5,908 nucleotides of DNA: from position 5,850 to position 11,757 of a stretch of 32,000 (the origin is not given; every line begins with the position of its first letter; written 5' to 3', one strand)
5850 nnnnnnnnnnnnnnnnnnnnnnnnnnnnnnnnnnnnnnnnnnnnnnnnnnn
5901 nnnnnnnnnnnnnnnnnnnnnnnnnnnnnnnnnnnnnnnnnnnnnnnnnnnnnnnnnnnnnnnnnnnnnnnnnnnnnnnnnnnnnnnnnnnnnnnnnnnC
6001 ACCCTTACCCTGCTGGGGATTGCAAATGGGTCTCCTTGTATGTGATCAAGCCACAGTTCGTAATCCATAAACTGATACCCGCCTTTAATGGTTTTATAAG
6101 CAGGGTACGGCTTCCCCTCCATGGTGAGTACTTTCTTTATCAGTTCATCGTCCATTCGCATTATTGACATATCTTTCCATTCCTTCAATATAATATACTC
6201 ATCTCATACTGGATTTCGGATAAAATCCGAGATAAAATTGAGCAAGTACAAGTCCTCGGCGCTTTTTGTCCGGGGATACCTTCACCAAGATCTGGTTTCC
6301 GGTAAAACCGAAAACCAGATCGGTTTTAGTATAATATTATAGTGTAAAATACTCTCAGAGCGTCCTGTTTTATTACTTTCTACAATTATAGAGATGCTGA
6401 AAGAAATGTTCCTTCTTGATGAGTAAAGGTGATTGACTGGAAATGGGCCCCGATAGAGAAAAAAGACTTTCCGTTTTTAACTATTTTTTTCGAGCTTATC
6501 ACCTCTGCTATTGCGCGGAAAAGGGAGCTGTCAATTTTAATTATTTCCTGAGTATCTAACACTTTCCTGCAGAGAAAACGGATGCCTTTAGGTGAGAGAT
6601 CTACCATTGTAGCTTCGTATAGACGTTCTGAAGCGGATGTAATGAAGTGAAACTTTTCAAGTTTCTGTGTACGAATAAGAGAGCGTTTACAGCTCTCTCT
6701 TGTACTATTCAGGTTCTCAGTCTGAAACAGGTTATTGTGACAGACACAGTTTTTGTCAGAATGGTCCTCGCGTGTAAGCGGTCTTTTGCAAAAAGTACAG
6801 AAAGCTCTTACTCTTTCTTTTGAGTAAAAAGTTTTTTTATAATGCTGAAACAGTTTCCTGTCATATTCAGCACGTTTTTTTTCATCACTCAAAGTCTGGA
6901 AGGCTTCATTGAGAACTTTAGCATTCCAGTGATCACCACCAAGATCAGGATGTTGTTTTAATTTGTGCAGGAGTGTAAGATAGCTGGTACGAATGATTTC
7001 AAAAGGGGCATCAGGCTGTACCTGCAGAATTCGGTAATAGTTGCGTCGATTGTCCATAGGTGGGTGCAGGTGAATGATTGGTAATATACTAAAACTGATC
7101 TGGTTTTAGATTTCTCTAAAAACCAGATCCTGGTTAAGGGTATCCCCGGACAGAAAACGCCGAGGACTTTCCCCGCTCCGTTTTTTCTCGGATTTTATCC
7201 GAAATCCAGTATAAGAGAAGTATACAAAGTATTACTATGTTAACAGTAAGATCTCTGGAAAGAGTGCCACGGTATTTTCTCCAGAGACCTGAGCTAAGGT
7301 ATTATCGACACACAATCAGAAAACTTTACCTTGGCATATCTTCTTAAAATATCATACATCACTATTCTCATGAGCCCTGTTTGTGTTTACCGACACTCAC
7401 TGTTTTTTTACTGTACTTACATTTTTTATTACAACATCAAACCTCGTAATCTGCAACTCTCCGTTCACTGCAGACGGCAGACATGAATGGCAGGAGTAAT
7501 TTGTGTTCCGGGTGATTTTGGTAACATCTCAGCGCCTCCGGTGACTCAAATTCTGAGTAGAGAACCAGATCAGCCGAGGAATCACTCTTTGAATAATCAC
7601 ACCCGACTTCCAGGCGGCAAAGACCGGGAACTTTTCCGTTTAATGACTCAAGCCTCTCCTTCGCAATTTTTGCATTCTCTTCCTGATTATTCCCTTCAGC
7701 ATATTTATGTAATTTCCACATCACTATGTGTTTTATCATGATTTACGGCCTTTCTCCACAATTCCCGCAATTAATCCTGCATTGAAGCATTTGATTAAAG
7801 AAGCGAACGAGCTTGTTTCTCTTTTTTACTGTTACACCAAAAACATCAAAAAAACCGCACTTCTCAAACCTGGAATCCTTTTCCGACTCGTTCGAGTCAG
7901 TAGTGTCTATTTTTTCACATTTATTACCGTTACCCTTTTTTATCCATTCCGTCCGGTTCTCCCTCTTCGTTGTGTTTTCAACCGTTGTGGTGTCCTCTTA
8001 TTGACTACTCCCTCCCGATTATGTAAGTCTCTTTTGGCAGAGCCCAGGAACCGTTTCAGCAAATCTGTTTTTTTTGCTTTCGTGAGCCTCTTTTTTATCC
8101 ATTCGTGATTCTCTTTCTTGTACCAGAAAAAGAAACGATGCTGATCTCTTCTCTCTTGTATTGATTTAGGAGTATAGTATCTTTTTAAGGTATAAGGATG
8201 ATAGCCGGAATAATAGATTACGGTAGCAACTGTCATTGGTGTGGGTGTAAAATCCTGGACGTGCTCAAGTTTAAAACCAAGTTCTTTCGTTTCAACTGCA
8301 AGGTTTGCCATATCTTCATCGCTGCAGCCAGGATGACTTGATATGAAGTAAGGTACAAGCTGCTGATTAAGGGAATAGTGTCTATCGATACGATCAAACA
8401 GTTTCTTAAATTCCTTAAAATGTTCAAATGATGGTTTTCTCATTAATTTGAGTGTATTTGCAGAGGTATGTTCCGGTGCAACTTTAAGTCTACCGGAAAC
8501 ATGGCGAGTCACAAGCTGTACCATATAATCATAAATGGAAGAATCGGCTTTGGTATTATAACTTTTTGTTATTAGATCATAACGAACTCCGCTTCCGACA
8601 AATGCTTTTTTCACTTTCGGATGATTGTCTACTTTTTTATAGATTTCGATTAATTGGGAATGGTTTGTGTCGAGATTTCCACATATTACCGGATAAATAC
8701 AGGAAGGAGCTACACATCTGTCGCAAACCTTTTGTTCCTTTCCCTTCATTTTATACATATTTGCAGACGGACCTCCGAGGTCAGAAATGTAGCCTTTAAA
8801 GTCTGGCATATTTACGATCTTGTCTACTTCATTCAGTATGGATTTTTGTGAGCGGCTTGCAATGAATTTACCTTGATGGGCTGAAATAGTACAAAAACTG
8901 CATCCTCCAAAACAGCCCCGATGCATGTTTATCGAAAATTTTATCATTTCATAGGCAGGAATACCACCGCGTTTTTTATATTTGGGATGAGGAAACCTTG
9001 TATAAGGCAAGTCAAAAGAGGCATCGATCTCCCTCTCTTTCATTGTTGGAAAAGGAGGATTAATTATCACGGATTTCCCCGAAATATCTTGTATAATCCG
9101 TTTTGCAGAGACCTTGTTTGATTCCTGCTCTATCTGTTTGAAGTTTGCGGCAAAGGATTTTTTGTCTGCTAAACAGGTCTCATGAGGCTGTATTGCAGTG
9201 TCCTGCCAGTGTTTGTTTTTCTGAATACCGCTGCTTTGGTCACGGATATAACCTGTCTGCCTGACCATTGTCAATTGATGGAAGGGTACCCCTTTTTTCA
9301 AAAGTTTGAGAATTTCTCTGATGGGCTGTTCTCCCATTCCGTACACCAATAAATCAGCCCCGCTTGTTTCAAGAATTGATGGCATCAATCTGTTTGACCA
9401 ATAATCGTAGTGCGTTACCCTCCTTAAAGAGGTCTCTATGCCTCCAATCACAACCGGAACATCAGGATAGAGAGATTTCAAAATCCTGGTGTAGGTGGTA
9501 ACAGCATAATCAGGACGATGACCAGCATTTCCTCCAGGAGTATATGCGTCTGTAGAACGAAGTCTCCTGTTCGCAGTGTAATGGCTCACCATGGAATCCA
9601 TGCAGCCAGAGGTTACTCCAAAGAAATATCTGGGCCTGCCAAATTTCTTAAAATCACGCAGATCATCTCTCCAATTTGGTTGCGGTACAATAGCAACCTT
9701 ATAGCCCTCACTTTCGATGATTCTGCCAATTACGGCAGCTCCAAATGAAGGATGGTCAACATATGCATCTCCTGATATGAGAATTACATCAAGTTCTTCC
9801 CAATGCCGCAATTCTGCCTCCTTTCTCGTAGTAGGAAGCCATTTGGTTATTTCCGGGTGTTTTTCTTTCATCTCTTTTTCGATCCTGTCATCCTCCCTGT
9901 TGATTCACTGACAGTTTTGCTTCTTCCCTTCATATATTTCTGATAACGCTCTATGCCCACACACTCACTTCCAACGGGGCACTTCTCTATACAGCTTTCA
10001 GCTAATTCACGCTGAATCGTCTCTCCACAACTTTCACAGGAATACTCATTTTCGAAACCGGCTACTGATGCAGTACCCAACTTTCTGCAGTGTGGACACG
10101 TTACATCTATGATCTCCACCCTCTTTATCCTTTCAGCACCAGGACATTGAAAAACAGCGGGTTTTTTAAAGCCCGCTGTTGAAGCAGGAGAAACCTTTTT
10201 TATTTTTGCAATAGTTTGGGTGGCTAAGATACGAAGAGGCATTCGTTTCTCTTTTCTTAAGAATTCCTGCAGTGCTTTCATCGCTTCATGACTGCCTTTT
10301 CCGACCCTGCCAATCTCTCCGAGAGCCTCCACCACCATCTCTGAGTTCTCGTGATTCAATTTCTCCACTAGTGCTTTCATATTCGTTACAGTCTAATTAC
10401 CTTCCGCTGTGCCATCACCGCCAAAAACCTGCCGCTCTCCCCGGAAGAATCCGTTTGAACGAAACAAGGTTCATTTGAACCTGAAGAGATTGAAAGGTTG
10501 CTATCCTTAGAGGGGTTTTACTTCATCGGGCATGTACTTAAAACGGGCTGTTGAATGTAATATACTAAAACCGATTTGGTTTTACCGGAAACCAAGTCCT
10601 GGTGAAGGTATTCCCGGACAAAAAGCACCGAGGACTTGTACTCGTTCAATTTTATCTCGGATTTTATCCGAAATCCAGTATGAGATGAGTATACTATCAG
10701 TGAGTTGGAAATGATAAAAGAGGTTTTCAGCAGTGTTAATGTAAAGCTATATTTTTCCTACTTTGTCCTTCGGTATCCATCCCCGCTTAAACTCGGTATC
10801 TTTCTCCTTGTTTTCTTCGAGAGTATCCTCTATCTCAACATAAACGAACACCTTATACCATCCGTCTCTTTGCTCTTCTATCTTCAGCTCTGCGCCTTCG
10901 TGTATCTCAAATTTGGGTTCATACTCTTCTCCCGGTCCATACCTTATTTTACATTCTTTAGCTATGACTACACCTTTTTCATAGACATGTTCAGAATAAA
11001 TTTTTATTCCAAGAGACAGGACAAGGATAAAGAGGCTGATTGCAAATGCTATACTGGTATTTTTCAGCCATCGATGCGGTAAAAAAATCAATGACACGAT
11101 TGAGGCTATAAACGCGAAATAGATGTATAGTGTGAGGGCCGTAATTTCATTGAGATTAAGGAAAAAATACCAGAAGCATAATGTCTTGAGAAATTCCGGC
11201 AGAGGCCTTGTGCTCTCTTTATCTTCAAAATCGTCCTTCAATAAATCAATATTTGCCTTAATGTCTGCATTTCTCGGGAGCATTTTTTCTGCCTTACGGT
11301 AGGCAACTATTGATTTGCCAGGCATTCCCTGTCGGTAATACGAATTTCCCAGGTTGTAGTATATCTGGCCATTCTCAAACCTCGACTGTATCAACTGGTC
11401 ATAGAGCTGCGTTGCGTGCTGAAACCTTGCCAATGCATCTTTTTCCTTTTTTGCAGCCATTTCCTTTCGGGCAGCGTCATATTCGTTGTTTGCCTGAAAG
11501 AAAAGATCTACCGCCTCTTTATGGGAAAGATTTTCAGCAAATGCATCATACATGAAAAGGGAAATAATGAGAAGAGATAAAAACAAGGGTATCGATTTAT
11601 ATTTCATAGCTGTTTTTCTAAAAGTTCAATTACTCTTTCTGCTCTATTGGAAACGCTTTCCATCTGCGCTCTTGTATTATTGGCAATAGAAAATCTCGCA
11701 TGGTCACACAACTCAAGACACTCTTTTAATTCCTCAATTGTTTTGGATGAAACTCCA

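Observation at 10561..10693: Third repeat copy shows a conserved hairpin with a compensatory change and an invariant 27-nt core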

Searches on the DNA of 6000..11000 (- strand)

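Call 8: search_rna_families(source=window, start=6000, end=11000, threshold=evalue, max_evalue=10)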
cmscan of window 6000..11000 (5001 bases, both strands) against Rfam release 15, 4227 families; matches with E-value up to 10: 6.
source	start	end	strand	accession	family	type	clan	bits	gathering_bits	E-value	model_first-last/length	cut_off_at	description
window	6790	6873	-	RF04184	BTnc060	Gene; sRNA;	-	20.2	228.9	7.7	1-213/213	no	Bacteroides sRNA BTnc060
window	8127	8221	-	RF04184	BTnc060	Gene; sRNA;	-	19.7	228.9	9.7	1-213/213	no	Bacteroides sRNA BTnc060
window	6834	6895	-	RF00937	mir-653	Gene; miRNA;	-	18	77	7.9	1-78/78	no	mir-653 microRNA precursor family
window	6866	6912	-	RF01304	sR5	Gene; snRNA; snoRNA; CD-box;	-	16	40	2.6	1-53/53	no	Small nucleolar RNA sR5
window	6514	6729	+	RF00636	NRON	Gene;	-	14.1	50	0.89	1-370/370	no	ncRNA Repressor of NFAT (nuclear factor of activated T cells)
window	8314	8504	+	RF03037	PAGEV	Gene; sRNA;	-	12.5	61.1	8.5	1-185/185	no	PAGEV RNA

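Call 64: search_dna_similar(query=window:6194-6333:-, collection=plasmids, mode=distant, max_evalue=0.01, max_rows=10)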
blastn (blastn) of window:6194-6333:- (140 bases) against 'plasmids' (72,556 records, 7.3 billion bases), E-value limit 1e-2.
No match.

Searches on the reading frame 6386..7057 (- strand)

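Call 11: search_protein_families(library=pfam, proteins=[window:6386-7057:-])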
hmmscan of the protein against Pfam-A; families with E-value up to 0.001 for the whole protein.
window:6386-7057:- (223 aa): 2 families
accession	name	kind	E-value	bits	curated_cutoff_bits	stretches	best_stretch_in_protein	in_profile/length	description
PF00226.36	DnaJ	-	3e-11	43.7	27.8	1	6-66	1-63/63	DnaJ domain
PF14629.12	ORC4_C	-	0.0008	19.3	25.3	0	66-143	36-99/216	Origin recognition complex (ORC) subunit 4 C-terminus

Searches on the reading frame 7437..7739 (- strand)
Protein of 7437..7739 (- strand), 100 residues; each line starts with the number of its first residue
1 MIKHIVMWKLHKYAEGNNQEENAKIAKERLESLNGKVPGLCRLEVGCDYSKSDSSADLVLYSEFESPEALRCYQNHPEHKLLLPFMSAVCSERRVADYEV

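Call 11: search_protein_families(library=pfam, proteins=[window:7437-7739:-])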
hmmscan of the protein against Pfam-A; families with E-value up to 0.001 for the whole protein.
window:7437-7739:- (100 aa): 2 families
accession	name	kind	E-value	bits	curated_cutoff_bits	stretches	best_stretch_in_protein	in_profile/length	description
PF07876.18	Dabb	-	4e-22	79.1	25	1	2-100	1-96/96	Stress responsive A/B Barrel Domain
PF03992.22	ABM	-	0.00044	20.8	23.1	1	18-80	14-73/78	Antibiotic biosynthesis monooxygenase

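Call 16: find_encoding_contigs(protein=window:7437-7739:-, flank=10000, max_places=6)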
Protein window:7437-7739:- (100 aa): 1 contig read that carries it; 1 place shown.
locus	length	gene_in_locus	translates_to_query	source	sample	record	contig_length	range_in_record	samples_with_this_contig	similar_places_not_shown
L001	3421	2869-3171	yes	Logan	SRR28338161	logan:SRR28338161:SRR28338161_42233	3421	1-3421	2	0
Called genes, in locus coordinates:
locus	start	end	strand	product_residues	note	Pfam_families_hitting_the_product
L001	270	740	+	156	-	-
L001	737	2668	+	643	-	PF04055:Radical_SAM (faint), PF08497:Radical_SAM_N, PF11842:DUF3362 (weak)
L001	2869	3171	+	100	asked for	PF07876:Dabb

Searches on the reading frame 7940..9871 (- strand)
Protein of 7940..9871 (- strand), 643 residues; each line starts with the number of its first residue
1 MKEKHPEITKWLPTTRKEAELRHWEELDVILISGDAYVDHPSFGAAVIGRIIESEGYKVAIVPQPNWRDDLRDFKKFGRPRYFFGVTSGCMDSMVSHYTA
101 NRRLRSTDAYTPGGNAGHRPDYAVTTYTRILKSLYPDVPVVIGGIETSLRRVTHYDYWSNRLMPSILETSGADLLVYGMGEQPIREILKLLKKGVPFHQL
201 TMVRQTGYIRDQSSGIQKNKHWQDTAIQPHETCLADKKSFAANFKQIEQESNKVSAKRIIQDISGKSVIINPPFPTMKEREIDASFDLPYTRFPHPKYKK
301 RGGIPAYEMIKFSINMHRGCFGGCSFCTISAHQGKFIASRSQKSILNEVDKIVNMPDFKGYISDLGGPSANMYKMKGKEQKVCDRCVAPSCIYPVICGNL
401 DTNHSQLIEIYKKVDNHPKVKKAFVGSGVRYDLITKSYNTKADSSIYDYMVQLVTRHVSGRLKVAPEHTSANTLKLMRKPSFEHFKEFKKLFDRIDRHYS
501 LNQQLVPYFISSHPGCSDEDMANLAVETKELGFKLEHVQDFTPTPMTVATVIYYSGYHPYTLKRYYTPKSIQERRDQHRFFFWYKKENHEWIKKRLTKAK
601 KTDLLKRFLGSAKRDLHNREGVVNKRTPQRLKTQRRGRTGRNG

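Call 11: search_protein_families(library=pfam, proteins=[window:7940-9871:-])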
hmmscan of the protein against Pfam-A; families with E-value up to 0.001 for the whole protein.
window:7940-9871:- (643 aa): 3 families
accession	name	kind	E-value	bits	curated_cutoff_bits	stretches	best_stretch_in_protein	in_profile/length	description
PF08497.15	Radical_SAM_N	-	5.1e-126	420.4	25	1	11-313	1-301/301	Radical SAM N-terminal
PF11842.13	DUF3362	-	2e-08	35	27.6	1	536-605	1-75/151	Domain of unknown function (DUF3362)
PF04055.27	Radical_SAM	-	1.4e-07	32.3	29.5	1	314-491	1-135/166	Radical SAM superfamily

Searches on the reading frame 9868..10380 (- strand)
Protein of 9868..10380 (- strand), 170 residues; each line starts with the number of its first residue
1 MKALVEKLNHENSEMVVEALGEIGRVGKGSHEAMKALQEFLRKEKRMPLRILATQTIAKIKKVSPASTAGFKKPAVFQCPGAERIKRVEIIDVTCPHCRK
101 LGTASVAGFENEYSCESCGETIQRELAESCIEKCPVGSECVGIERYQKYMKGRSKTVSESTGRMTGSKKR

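Call 11: search_protein_families(library=pfam, proteins=[window:9868-10380:-])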
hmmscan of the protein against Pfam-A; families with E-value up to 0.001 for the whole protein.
window:9868-10380:- (170 aa): 0 families

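Call 13: find_encoding_contigs(protein=window:9868-10380:-, flank=10000, max_places=6)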
Protein window:9868-10380:- (170 aa): no gene with exactly this product is on record in the collection.

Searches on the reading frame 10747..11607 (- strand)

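Call 11: search_protein_families(library=pfam, proteins=[window:10747-11607:-])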
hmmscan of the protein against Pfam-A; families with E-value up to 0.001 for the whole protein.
window:10747-11607:- (286 aa): 3 families
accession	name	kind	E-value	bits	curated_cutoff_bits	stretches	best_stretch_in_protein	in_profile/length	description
PF00515.34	TPR_1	-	1.1e-06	28.6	27.8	1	82-113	3-34/34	Tetratricopeptide repeat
PF07719.23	TPR_2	-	4.3e-06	26.9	27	1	82-113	3-34/34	Tetratricopeptide repeat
PF13424.12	TPR_12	-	0.00079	20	30.1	0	51-110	15-75/77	Tetratricopeptide repeat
